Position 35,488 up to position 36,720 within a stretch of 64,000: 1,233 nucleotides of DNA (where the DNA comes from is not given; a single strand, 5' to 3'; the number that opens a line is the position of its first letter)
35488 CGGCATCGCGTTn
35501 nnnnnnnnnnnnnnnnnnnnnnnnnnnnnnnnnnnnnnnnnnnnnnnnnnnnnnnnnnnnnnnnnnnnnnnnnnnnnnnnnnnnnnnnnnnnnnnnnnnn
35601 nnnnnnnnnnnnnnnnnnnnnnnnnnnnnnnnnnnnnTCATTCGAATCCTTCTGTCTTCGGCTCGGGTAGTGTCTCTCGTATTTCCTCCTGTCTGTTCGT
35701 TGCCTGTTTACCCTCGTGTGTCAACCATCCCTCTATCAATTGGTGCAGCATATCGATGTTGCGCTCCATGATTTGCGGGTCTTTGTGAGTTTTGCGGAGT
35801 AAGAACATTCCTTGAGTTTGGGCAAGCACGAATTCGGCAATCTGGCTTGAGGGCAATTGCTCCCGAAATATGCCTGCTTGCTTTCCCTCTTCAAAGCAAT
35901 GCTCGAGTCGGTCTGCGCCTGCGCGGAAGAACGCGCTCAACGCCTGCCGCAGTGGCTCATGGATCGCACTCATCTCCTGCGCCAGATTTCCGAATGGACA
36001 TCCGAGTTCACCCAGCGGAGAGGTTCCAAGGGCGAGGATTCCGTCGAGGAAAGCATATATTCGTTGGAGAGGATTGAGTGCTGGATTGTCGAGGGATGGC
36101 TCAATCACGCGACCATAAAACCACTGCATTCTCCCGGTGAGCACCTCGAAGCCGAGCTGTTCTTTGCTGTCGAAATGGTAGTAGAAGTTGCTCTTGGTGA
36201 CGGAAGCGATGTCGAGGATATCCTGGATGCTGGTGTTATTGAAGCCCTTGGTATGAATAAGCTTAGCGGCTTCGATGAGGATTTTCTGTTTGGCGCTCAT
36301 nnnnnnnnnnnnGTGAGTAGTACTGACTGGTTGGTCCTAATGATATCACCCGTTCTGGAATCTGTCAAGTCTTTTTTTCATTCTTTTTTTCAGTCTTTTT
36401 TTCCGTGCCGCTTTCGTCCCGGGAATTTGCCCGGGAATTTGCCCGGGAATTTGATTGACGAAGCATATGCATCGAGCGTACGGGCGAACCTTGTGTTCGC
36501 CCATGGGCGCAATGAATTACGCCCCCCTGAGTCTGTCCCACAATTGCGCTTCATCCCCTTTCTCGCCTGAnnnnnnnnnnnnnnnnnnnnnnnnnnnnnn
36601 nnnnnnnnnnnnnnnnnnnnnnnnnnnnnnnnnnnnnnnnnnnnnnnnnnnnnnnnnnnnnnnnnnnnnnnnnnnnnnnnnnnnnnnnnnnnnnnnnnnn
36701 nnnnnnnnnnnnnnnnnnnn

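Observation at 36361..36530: Unusual divergent TetR/ADC-like promoter spacer: phased T7 tracts, 3x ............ tandem repeat, REP hairpins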

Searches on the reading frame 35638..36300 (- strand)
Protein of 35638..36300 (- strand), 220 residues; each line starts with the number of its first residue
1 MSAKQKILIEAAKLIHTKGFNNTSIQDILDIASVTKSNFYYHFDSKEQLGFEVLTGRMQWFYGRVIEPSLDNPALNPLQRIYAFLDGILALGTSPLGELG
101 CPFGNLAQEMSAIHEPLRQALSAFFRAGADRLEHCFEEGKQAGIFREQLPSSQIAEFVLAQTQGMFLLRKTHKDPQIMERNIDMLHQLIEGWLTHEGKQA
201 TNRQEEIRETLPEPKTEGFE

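Call 11: search_protein_families(library=pfam, proteins=[window:35638-36300:-], max_evalue=0.01)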
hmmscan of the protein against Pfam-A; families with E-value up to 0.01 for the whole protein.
window:35638-36300:- (220 aa): 4 families
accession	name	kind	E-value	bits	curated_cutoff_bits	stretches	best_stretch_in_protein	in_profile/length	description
PF16925.10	TetR_C_13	-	1.6e-17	64.3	27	1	77-183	1-107/109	Tetracyclin repressor-like, C-terminal domain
PF00440.29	TetR_N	-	1.3e-11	44.5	24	1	7-49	1-43/47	Bacterial regulatory proteins, tetR family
PF21993.1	TetR_C_13_2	-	4.2e-09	37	27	1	77-180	1-99/103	Transcriptional regulator LmrA/YxaF-like, C-terminal domain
PF17922.6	TetR_C_17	-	0.0092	16.7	26.1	0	125-169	45-89/100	Tetracyclin repressor-like, C-terminal domain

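Call 13: find_encoding_contigs(protein=window:35638-36300:-, flank=3000, max_places=10)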
Protein window:35638-36300:- (220 aa): no gene with exactly this product is on record in the collection.

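Call 19: find_homologous_proteins(query=window:35638-36300:-, max_evalue=1e-20)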
Query window:35638-36300:- (220 aa): 217 proteins with E <= 1e-20 among 461 candidates; the best 120 are listed.
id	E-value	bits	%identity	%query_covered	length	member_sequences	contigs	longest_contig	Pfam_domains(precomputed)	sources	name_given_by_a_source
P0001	2.3e-143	493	100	100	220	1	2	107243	PF00440.30,PF21993.2,PF16925.11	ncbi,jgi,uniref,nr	ncbi:MAG: TetR/AcrR family transcriptional regulator [Candidatus Abyssobacteria bacterium SURF_17]|u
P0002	9.1e-107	374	88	87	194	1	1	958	PF00440.30,PF21993.2,PF16925.11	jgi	jgi:TetR/AcrR family transcriptional repressor of nem operon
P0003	3.3e-100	352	83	87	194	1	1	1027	PF00440.30,PF21993.2,PF16925.11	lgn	-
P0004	4.8e-96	339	75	88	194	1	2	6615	PF00440.30,PF21993.2,PF16925.11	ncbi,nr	ncbi:MAG: TetR/AcrR family transcriptional regulator [Candidatus Lindowbacteria bacterium]|nr:TetR/A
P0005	1.7e-92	327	76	87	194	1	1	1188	PF00440.30,PF21993.2,PF16925.11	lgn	-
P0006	1.5e-91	324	76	87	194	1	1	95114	PF00440.30,PF21993.2,PF16925.11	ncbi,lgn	-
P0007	5.8e-91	322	74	88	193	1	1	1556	PF00440.30,PF21993.2,PF16925.11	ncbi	-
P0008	1.3e-88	314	74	87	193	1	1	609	PF00440.30,PF21993.2,PF16925.11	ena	-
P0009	2.6e-88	313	74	89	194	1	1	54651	PF00440.30,PF21993.2,PF16925.11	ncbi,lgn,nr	ncbi:TetR/AcrR family transcriptional regulator [Candidatus Poribacteria bacterium]|nr:TetR/AcrR fam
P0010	3.0e-88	313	74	88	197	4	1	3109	PF00440.30,PF21993.2,PF16925.11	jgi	jgi:TetR/AcrR family transcriptional repressor of nem operon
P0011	3.1e-88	313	73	87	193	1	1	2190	PF00440.30,PF21993.2,PF16925.11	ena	-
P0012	1.2e-85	305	69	87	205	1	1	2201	PF00440.30,PF21993.2,PF16925.11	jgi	jgi:TetR/AcrR family transcriptional repressor of nem operon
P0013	1.9e-84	301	70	87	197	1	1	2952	PF00440.30,PF21993.2,PF16925.11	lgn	-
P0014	4.4e-84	300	72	87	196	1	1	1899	PF00440.30,PF21993.2,PF16925.11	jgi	jgi:TetR/AcrR family transcriptional repressor of nem operon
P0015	5.3e-84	299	70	87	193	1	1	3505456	PF00440.30,PF21993.2,PF16925.11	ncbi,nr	ncbi:MAG: TetR/AcrR family transcriptional regulator [Candidatus Hydrogenedentota bacterium]|nr:MAG:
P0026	3.2e-80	287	67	88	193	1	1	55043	PF00440.30,PF21993.2,PF16925.11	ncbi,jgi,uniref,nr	ncbi:MAG: TetR/AcrR family transcriptional regulator [Candidatus Abyssobacteria bacterium SURF_5]|un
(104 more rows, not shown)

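Call 21: find_encoding_contigs(protein=P0002, flank=3000, max_places=4)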
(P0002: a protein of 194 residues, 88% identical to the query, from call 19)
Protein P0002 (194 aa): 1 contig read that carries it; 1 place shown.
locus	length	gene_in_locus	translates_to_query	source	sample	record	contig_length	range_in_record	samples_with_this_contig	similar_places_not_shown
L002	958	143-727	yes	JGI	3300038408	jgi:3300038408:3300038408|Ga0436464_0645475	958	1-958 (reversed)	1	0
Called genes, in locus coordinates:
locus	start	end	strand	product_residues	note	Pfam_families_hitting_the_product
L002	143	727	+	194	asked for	PF00440:TetR_N, PF16925:TetR_C_13, PF21993:TetR_C_13_2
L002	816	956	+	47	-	?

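Call 22: find_encoding_contigs(protein=P0003, flank=3000, max_places=4)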
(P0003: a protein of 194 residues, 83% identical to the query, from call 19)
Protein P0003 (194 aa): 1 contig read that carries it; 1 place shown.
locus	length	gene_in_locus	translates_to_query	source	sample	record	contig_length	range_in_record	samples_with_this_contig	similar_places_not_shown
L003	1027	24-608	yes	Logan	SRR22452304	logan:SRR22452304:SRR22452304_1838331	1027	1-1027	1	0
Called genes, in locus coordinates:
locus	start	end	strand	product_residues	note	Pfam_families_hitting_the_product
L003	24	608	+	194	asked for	PF00440:TetR_N, PF16925:TetR_C_13, PF21993:TetR_C_13_2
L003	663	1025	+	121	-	?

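Call 23: find_encoding_contigs(protein=P0004, flank=3000, max_places=4)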
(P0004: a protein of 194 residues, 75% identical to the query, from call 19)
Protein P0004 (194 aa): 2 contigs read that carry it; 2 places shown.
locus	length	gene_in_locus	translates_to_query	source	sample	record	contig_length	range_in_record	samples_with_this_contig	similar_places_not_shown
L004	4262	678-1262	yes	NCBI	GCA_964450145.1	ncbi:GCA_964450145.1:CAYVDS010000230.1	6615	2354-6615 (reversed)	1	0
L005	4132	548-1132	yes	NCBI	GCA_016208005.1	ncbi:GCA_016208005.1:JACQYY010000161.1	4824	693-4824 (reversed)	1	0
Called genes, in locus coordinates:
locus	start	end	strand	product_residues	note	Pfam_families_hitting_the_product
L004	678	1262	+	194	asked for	PF00440:TetR_N, PF16925:TetR_C_13, PF21993:TetR_C_13_2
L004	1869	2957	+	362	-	PF12838:Fer4_7 (weak), PF13237:Fer4_10, PF14697:Fer4_21 (weak), PF00037:Fer4, PF12797:Fer4_2 (weak), PF12837:Fer4_6 (weak), PF12838:Fer4_7 (weak)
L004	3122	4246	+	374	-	PF01978:TrmB (faint), PF13237:Fer4_10 (faint), PF12838:Fer4_7, PF13187:Fer4_9 (weak), PF14697:Fer4_21 (weak), PF12797:Fer4_2 (weak), PF12837:Fer4_6 (weak), PF00037:Fer4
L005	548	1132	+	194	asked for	PF00440:TetR_N, PF16925:TetR_C_13, PF21993:TetR_C_13_2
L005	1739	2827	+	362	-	PF12838:Fer4_7 (weak), PF13237:Fer4_10, PF14697:Fer4_21 (weak), PF00037:Fer4, PF12797:Fer4_2 (weak), PF12837:Fer4_6 (weak), PF12838:Fer4_7 (weak)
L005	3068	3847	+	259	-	PF13237:Fer4_10 (faint), PF13187:Fer4_9, PF14697:Fer4_21 (weak), PF12838:Fer4_7, PF00037:Fer4, PF12797:Fer4_2 (weak), PF12837:Fer4_6 (weak)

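Call 36: find_encoding_contigs(protein=P0026, flank=3000, max_places=3)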
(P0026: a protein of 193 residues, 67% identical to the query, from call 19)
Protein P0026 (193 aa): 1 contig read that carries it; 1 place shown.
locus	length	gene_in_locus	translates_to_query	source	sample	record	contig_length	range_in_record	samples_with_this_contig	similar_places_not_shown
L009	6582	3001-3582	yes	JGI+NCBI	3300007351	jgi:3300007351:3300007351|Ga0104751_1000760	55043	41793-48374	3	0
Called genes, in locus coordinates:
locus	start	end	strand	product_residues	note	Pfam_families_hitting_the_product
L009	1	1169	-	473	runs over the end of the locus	PF01565:FAD_binding_4, PF02913:FAD-oxidase_C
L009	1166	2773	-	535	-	PF01266:DAO, PF16901:DAO_C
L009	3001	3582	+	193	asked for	PF00440:TetR_N, PF16925:TetR_C_13, PF21993:TetR_C_13_2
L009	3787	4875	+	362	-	PF13183:Fer4_8 (faint), PF12838:Fer4_7 (weak), PF13237:Fer4_10, PF14697:Fer4_21, PF00037:Fer4, PF12797:Fer4_2 (weak), PF12837:Fer4_6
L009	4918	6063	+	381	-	PF12838:Fer4_7, PF13187:Fer4_9 (weak), PF00037:Fer4, PF12837:Fer4_6 (weak)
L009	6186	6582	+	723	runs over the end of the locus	PF04879:Molybdop_Fe4S4, PF00384:Molybdopterin, PF01568:Molydop_binding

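Call 37: find_encoding_contigs(protein=P0006, flank=3000, max_places=3)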
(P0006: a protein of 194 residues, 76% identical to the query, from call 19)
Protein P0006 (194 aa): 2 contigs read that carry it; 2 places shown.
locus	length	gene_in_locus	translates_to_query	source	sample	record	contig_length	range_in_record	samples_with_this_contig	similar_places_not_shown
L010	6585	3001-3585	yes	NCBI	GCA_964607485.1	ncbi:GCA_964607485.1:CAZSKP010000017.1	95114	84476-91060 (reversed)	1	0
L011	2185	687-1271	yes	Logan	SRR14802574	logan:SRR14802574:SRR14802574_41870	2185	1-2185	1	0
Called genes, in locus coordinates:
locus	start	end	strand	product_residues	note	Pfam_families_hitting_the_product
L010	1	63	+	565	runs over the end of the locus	PF01266:DAO (faint), PF03486:HI0933_like (faint), PF07992:Pyr_redox_2, PF13450:NAD_binding_8 (faint), PF13738:Pyr_redox_3, PF00070:Pyr_redox, PF02852:Pyr_redox_dim, PF00581:Rhodanese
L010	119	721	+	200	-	PF02596:DUF169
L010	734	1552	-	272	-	PF13480:Acetyltransf_6 (weak), PF00583:Acetyltransf_1 (weak), PF08445:FR47 (weak)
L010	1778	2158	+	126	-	PF04020:Phage_holin_4_2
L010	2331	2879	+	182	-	PF12844:HTH_19, PF13560:HTH_31, PF01381:HTH_3, PF13443:HTH_26 (weak), PF02311:AraC_binding, PF07883:Cupin_2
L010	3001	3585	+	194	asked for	PF00440:TetR_N, PF16925:TetR_C_13, PF21993:TetR_C_13_2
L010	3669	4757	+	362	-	PF13183:Fer4_8 (faint), PF12838:Fer4_7 (weak), PF13237:Fer4_10, PF14697:Fer4_21, PF00037:Fer4, PF12797:Fer4_2 (weak), PF12837:Fer4_6 (weak), PF12838:Fer4_7 (weak)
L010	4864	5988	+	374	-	PF00037:Fer4 (faint), PF12838:Fer4_7 (weak), PF13187:Fer4_9 (weak)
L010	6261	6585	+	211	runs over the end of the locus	PF27271:AF_1327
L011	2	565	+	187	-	?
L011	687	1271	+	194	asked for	PF00440:TetR_N, PF16925:TetR_C_13, PF21993:TetR_C_13_2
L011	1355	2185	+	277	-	?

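Call 48: find_encoding_contigs(protein=P0001, flank=1500, max_places=5)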
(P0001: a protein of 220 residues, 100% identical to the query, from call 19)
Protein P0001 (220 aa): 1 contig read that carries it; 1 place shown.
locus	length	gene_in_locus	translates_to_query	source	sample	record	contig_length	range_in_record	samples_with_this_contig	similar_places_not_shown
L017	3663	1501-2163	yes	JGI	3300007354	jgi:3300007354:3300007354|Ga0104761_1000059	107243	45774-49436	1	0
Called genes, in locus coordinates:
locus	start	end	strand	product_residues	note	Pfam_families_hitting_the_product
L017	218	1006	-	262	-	PF06314:ADC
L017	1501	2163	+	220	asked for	PF00440:TetR_N, PF16925:TetR_C_13, PF21993:TetR_C_13_2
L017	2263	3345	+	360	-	PF12838:Fer4_7 (weak), PF13187:Fer4_9 (weak), PF13237:Fer4_10, PF14697:Fer4_21, PF25160:LdpA_Fe-S-bd (weak), PF00037:Fer4, PF12797:Fer4_2 (weak), PF12837:Fer4_6 (weak)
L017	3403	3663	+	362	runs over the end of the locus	PF12838:Fer4_7 (weak), PF13237:Fer4_10 (weak), PF14697:Fer4_21, PF00037:Fer4, PF12797:Fer4_2 (weak), PF12837:Fer4_6 (weak)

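Call 63: search_protein_families(library=ncbifam, proteins=[window:35638-36300:-], max_evalue=0.001)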
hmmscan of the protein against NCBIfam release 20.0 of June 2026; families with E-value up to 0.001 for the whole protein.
window:35638-36300:- (220 aa): 16 families
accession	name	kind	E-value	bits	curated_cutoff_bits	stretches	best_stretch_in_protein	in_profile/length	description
NF051457.1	acryl_TF_AcuR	equivalog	3.5e-24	85.2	247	1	4-187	19-201/204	acrylate utilization transcriptional regulator AcuR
NF041196.1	ScbR_bind_reg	equivalog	7.6e-18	65.4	150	1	4-189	8-186/191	ScbR family autoregulator-binding transcription factor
NF058643.1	TranRegCurRPseudo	equivalog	6.7e-17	61.8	300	1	3-189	8-192/193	TetR family transcriptional repressor CurR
NF037937.1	septum_RefZ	equivalog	4.3e-09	36.5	180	1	4-68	1-64/195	forespore capture DNA-binding protein RefZ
TIGR03613.1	RutR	equivalog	2.3e-07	30.9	368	1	1-63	6-69/202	pyrimidine utilization regulatory protein R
NF007430.0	PRK09975.1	equivalog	2.3e-07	30.2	274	1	4-55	13-64/220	acrEF/envCD operon transcriptional regulator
NF000040.3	Tn10_TetC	equivalog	1.3e-06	28.7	425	1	4-49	15-60/197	tetracyline resistance-associated transcriptional repressor TetC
NF053516.1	TranRepPrsAVib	equivalog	1.6e-06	28.1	300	1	2-64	6-68/208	TetR family transcriptional repressor PsrA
NF051852.1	efflux_TF_MtrR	exception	1.8e-06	27.9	280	1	3-58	11-65/205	multidrug efflux system transcriptional repressor MtrR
NF007949.0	PRK10668.1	equivalog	1.8e-06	27.6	271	1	3-53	12-62/216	multidrug efflux transporter transcriptional repressor AcrR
NF050111.1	TransRegSACE7040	equivalog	4.6e-06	26.7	250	1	4-56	3-55/186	SACE_7040 family transcriptional regulator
TIGR02366.1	DHAK_reg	equivalog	9.3e-06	25.8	129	1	6-49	6-50/176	dihydroxyacetone kinase transcriptional activator DhaS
NF011584.0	PRK15008.1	equivalog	4.4e-05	23.4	230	1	2-55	17-71/212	HTH-type transcriptional regulator RutR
NF053878.1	FATransRegFadRBac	equivalog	0.00016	21.5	200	0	5-64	6-65/190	fatty acid metabolism transcriptional regulator FadR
TIGR03968.1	mycofact_TetR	equivalog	0.00041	20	224.9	1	4-50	11-57/190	mycofactocin system transcriptional regulator MftR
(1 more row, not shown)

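Call 65: find_related_loci(query=A3, collection=metagenome_contigs, flank=1200)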
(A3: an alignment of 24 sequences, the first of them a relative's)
Query A3 (220 aa) in metagenome_contigs; peptide patterns used: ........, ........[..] (x = any residue, [..] = any of these).
600 stretches matched a pattern (row limit reached: there are more); 470 encode a relative of the query (tblastn E <= 1e-3); the best 80 are kept; 80 distinct loci.
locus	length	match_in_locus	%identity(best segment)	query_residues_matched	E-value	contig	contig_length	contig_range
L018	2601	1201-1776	76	1-192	3e-102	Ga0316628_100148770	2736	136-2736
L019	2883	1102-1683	70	1-194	1e-90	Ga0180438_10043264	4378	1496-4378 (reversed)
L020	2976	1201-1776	68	1-192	2e-88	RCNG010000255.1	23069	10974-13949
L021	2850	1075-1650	67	1-192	1e-86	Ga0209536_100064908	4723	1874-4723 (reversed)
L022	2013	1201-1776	66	1-192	3e-87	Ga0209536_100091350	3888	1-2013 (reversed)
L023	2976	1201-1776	66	1-192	2e-85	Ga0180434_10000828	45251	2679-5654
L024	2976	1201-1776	66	1-192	7e-85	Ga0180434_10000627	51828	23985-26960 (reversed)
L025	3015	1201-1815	61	1-205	1e-84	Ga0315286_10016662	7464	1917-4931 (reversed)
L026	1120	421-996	66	1-192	2e-90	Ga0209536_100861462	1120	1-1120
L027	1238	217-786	66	1-190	2e-89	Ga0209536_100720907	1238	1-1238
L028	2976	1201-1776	64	1-192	5e-82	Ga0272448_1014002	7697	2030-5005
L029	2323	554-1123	63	1-190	5e-84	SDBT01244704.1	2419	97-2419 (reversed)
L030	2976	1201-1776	65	1-192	8e-82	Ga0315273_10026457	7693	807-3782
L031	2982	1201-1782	62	1-194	4e-81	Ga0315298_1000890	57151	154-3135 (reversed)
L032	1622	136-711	61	1-192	2e-85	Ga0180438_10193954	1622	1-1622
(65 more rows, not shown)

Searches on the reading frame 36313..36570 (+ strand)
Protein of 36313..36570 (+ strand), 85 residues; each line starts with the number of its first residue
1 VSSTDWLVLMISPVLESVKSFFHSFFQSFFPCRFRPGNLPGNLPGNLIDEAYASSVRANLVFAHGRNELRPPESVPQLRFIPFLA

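Call 11: search_protein_families(library=pfam, proteins=[window:36313-36570:+], max_evalue=0.01)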
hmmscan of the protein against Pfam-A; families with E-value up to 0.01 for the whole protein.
window:36313-36570:+ (85 aa): 0 families
